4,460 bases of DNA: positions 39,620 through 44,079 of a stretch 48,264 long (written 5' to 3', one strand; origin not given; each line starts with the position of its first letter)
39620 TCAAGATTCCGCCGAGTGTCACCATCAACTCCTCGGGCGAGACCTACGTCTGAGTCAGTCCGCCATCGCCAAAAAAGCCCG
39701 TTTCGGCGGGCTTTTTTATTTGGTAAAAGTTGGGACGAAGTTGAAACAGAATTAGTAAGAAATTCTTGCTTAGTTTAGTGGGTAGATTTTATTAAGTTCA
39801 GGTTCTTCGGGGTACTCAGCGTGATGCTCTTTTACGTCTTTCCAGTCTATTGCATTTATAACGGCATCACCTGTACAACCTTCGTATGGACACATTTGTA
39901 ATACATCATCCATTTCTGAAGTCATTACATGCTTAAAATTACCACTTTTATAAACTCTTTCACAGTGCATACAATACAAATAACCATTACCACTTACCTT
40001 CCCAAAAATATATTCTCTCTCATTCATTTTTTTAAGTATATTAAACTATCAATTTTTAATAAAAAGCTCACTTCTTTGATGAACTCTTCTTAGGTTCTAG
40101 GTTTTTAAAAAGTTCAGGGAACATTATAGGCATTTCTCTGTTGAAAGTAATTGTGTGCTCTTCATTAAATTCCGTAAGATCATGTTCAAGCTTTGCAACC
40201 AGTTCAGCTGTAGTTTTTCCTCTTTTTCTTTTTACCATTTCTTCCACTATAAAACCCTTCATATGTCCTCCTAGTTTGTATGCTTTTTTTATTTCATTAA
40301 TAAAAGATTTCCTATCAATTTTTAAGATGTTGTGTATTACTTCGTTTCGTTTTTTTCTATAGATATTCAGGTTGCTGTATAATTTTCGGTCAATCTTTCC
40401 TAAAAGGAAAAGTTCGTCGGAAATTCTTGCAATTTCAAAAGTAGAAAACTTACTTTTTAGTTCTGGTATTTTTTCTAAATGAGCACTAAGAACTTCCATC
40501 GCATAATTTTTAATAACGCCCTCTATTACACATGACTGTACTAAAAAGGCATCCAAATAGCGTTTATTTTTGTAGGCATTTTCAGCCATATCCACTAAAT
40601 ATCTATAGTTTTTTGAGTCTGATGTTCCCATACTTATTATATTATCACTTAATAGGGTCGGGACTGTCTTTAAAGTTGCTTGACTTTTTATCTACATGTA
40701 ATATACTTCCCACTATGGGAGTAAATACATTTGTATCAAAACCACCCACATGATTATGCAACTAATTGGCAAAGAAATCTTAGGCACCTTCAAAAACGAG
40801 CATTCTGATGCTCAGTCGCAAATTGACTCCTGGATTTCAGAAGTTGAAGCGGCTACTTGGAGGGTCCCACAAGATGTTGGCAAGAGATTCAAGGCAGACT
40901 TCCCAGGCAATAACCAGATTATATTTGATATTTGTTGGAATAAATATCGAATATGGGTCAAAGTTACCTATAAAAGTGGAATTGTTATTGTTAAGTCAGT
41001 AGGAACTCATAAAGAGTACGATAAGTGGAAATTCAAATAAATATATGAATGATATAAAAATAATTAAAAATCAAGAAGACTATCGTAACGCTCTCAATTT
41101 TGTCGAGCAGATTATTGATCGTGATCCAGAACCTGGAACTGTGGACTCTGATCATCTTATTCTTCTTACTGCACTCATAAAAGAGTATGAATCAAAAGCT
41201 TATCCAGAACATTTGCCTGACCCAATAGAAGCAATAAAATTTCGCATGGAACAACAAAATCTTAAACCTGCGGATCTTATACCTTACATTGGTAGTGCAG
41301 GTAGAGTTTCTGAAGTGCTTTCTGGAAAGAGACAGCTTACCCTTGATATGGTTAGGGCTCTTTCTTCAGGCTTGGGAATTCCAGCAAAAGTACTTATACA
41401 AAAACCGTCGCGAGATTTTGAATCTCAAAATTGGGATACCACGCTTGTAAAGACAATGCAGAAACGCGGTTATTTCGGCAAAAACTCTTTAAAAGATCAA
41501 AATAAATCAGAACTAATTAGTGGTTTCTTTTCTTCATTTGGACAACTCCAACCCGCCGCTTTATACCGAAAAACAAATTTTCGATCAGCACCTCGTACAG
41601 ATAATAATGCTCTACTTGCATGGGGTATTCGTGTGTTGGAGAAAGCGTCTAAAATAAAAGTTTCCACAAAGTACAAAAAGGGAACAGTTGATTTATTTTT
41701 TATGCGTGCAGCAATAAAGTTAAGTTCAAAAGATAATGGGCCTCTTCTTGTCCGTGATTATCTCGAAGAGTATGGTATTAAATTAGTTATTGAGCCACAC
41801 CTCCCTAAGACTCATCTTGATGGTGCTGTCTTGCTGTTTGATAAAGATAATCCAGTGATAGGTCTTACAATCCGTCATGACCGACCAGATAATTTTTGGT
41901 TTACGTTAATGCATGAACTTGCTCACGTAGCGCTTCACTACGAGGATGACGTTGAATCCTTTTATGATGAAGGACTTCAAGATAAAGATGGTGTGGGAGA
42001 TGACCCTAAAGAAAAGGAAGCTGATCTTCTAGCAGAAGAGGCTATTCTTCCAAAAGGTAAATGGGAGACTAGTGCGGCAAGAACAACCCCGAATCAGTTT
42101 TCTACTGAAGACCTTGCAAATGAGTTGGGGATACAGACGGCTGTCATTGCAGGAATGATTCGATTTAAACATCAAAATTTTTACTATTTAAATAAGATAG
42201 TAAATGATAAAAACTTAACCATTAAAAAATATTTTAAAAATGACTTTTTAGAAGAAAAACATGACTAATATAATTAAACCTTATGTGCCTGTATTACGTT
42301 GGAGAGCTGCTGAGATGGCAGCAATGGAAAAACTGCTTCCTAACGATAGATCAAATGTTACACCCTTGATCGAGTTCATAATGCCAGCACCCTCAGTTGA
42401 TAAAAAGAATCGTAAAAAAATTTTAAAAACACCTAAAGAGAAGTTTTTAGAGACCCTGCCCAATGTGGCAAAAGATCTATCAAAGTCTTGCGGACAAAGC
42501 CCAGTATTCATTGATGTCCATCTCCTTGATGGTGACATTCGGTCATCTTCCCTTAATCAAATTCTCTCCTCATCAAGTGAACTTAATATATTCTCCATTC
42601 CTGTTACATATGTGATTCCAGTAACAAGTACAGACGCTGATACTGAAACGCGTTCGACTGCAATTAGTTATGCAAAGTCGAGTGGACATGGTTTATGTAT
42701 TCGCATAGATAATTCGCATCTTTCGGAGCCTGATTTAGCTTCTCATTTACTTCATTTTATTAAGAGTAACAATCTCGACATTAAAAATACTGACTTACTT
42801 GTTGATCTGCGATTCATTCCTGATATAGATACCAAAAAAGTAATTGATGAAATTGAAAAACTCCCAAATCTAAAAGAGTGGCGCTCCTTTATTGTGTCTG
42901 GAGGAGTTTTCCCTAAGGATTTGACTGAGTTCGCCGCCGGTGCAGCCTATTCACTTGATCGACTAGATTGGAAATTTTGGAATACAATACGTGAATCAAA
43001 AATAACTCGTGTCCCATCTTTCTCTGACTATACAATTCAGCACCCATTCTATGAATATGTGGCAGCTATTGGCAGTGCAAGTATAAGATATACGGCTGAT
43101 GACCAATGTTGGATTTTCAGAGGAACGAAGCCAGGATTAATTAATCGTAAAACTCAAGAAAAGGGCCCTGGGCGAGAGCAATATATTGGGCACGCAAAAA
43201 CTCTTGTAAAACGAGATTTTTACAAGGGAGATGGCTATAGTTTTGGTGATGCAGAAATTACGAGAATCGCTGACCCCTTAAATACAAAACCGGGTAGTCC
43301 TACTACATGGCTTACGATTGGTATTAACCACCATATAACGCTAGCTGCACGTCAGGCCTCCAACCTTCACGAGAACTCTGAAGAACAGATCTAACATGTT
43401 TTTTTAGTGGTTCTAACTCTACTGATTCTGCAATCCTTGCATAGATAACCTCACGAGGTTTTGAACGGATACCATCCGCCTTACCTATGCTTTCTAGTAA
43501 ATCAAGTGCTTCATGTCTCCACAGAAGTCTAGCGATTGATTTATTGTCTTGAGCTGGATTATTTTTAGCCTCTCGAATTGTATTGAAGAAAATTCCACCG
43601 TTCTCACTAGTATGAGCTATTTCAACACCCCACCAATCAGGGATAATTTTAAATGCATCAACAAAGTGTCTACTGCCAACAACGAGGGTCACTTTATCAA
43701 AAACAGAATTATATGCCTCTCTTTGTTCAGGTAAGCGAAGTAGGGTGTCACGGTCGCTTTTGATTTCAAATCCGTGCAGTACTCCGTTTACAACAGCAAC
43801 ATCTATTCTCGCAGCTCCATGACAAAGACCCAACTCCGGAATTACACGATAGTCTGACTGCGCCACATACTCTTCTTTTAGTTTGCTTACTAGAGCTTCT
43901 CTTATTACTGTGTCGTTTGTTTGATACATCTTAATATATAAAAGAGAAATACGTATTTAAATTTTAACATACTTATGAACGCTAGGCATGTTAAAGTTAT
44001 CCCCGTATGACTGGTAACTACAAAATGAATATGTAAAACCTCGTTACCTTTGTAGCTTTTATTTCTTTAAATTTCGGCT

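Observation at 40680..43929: Operon of a HigB toxin, a HigA-HTH::ImmA/IrrE metallopeptidase fusion and a Beta_protein-like gene, facing a PD-(D/E)xK (sce7726-like) gene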

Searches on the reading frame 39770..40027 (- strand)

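Call 3: search_protein_families(library=pfam, proteins=[window:39770-40027:-], max_evalue=0.1)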
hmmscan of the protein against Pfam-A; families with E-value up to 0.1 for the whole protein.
window:39770-40027:- (85 aa): 2 families
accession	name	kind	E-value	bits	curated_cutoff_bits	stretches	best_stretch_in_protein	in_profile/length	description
PF18658.7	zf-C2H2_12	-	0.022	14.9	27.3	1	3-33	5-35/64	Spin-doc zinc-finger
PF02892.21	zf-BED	-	0.068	13.7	20.6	1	15-29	15-29/44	BED zinc finger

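Call 4: search_protein_families(library=ncbifam, proteins=[window:39770-40027:-], max_evalue=0.1)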
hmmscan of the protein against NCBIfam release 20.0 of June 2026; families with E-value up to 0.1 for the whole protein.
window:39770-40027:- (85 aa): 2 families
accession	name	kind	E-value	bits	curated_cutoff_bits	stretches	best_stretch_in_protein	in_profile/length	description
NF041197.2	CxxC_Se_CxxC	equivalog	0.0087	16.2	40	1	16-47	18-49/53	dual CXXC motif small (seleno)protein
NF040826.1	lxa_BCAM0308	equivalog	0.069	12.8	100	1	16-47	23-53/153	BCAM0308 family protein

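Call 5: search_protein_families(library=padloc, proteins=[window:39770-40027:-], max_evalue=0.1)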
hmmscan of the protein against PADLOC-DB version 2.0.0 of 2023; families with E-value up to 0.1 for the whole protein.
window:39770-40027:- (85 aa): 0 families

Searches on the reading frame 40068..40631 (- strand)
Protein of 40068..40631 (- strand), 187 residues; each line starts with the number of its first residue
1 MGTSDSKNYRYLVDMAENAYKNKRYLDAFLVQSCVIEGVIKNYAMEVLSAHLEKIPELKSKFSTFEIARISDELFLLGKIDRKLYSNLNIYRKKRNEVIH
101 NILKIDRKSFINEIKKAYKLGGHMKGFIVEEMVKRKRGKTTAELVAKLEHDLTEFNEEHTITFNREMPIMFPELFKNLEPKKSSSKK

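Call 3: search_protein_families(library=pfam, proteins=[window:40068-40631:-], max_evalue=0.1)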
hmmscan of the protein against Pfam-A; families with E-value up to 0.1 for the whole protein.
window:40068-40631:- (187 aa): 0 families

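Call 4: search_protein_families(library=ncbifam, proteins=[window:40068-40631:-], max_evalue=0.1)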
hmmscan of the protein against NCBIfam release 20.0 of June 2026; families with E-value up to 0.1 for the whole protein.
window:40068-40631:- (187 aa): 1 family
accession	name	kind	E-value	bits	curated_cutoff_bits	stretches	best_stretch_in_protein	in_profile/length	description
NF001987.0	PRK00782.1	equivalog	0.021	14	295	1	69-145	166-242/267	MEMO1 family protein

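Call 5: search_protein_families(library=padloc, proteins=[window:40068-40631:-], max_evalue=0.1)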
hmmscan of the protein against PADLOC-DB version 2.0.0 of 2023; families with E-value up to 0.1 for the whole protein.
window:40068-40631:- (187 aa): 0 families

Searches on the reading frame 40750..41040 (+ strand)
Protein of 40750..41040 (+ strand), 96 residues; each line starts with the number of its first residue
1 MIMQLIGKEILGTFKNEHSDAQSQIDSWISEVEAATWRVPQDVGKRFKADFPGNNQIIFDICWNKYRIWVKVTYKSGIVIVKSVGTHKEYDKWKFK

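Call 3: search_protein_families(library=pfam, proteins=[window:40750-41040:+], max_evalue=0.1)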
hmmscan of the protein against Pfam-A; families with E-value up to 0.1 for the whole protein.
window:40750-41040:+ (96 aa): 1 family
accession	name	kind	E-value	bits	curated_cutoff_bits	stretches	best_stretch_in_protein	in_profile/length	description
PF09907.15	HigB_toxin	-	1.1e-20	74.1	27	1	22-93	2-74/74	HigB_toxin, RelE-like toxic component of a toxin-antitoxin system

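Call 4: search_protein_families(library=ncbifam, proteins=[window:40750-41040:+], max_evalue=0.1)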
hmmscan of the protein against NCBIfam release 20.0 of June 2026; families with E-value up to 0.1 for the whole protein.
window:40750-41040:+ (96 aa): 0 families

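Call 5: search_protein_families(library=padloc, proteins=[window:40750-41040:+], max_evalue=0.1)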
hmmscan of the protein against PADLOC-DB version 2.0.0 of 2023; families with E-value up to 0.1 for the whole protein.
window:40750-41040:+ (96 aa): 4 families
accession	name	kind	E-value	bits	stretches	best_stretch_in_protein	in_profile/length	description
PDLC03981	PD-Lambda-2_A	-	8e-34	114.1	1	3-95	1-94/94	-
PDLC03979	PD-Lambda-2_A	-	5.5e-25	86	1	3-93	1-92/97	-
PDLC03978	PD-Lambda-2_A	-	1.4e-17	61.8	1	3-85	1-84/87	-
PDLC03980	PD-Lambda-2_A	-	3.6e-07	28.8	1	1-86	1-87/92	-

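Call 79: search_solved_structures(query=window:40750-41040:+, max_evalue=0.01, show_alignments=1)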
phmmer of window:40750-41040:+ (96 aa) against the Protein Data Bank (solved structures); distinct sequences matched with E-value up to 0.01: 0.

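Call 91: search_solved_structures(query=A4, max_evalue=1, show_alignments=1)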
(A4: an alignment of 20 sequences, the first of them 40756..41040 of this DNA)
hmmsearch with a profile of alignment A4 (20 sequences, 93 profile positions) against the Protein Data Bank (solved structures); distinct sequences matched with E-value up to 1: 11.
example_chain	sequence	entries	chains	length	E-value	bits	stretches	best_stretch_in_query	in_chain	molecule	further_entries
5ycl_B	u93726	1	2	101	6e-13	52.1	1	1-90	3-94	mRNA interferase HigB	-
5ifg_A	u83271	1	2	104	6.6e-13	52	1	1-90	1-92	mRNA interferase HigB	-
6kml_A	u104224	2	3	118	1e-12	51.4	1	1-90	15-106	mRNA interferase toxin HigB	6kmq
9tlo_A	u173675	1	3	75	0.11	16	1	8-44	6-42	Sc-apCC-2-BCL-xL-5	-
9tlt_A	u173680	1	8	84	0.23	15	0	8-39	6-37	Sc-apCC-2-KLHL20-4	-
9tlu_C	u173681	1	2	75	0.3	14.6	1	8-43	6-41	Sc-apCC-2-BCL-xL-3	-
9tlp_A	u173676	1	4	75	0.38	14.3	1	8-43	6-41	Sc-apCC-2-BCL-xL-6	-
9tlq_A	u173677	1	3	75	0.41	14.2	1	8-43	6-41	Sc-apCC-2-BCL-xL-8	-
5n6y_C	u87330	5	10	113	0.74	13.4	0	38-68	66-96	Nitrogenase vanadium-iron protein delta chain | Vanadium nitrogenase, delta subunit, VnfG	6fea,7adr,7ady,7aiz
9tln_A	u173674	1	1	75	0.79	13.3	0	8-43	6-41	Sc-apCC-2-BCL-xL-2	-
9tlm_A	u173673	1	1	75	0.97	13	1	8-45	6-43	Sc-apCC-2-MCL-1-1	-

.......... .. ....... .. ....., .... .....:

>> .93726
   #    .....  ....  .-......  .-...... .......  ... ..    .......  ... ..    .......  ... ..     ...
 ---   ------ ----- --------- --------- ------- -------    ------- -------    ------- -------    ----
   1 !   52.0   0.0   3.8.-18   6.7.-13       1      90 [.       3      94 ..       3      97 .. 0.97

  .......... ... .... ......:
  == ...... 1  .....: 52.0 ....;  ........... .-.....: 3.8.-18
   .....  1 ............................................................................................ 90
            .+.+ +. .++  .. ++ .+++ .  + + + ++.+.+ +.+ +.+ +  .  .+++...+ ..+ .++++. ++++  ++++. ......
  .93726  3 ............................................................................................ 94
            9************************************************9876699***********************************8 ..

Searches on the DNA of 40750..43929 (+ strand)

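Call 33: search_dna_similar(query=window:40750-43929:+, collection=ecoli_genomes, mode=distant, max_evalue=0.001, max_rows=15)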
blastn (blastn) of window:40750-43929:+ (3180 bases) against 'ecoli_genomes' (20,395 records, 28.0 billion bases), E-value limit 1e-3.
No match.
